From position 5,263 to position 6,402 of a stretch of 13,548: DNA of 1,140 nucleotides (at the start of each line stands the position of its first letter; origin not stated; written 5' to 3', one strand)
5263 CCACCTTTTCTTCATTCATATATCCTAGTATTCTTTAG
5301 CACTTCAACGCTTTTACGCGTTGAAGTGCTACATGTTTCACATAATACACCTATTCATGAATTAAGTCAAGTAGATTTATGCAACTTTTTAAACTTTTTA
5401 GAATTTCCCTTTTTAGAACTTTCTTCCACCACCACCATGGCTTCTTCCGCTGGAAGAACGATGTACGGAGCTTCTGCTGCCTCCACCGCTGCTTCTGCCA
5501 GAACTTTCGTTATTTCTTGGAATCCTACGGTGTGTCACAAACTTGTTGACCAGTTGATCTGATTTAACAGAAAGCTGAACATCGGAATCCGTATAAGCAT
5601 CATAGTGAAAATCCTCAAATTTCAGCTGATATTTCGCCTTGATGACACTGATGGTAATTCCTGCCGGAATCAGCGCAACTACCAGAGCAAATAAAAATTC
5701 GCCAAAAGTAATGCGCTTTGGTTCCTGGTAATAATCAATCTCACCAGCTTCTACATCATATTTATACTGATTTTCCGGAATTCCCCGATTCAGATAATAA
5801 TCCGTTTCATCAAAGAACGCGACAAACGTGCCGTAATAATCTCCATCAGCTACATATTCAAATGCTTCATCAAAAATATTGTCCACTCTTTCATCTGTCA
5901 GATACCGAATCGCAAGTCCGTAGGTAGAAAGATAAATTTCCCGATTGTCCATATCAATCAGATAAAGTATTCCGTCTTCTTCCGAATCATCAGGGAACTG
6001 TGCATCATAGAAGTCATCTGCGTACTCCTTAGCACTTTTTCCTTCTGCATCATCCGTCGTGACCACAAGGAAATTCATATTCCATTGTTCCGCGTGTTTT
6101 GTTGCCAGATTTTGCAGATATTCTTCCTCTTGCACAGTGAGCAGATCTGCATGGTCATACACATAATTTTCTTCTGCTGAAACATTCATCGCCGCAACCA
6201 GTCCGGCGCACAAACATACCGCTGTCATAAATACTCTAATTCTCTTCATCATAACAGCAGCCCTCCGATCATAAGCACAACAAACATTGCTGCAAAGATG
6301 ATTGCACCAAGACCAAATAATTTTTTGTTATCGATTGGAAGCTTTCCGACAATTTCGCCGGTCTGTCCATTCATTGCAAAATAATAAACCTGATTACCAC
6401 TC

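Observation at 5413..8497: Three-gene, translationally coupled SPFH / double-Zn-ribbon-TM / TPM membrane module: a ydjGHI-like stress module with no PspA and permuted gene order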

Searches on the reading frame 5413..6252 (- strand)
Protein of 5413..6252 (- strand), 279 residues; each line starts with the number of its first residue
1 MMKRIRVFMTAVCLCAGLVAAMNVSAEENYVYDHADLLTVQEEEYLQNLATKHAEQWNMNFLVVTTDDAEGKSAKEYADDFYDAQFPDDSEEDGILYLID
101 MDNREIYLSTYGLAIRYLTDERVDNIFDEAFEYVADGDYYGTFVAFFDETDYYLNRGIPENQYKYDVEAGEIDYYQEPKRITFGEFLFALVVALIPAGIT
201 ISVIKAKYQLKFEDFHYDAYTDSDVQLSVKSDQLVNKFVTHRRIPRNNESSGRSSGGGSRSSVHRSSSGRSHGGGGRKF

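Call 3: search_protein_families(library=pfam, proteins=[window:5413-6252:-], max_evalue=0.01)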
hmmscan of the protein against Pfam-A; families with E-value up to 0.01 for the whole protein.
window:5413-6252:- (279 aa): 1 family
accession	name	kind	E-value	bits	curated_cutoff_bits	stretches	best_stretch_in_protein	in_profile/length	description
PF04536.20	TPM_phosphatase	-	1.3e-23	83.8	22.1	1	31-151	1-123/125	TPM domain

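Call 4: search_protein_families(library=ncbifam, proteins=[window:5413-6252:-], max_evalue=0.01)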
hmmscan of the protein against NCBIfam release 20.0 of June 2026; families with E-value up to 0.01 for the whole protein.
window:5413-6252:- (279 aa): 1 family
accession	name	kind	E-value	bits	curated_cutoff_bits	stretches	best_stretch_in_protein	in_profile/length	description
NF047379.1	photo_II_Psb32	equivalog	0.00076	19.2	160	1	23-139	15-135/207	photosystem II repair protein Psb32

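Call 6: search_protein_families(library=padloc, proteins=[window:5413-6252:-], max_evalue=0.01)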
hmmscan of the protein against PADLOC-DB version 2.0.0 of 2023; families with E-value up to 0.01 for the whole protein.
window:5413-6252:- (279 aa): 0 families

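Call 52: search_solved_structures(query=window:5413-6252:-, max_evalue=0.1)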
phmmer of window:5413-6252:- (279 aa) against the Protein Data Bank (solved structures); distinct sequences matched with E-value up to 0.1: 2.
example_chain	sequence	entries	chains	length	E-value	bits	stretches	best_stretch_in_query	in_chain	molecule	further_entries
7tbr_A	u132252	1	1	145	2e-05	27.7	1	29-148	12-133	TPM_phosphatase domain-containing protein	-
5anp_A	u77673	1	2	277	0.00053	23.1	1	21-126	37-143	BA41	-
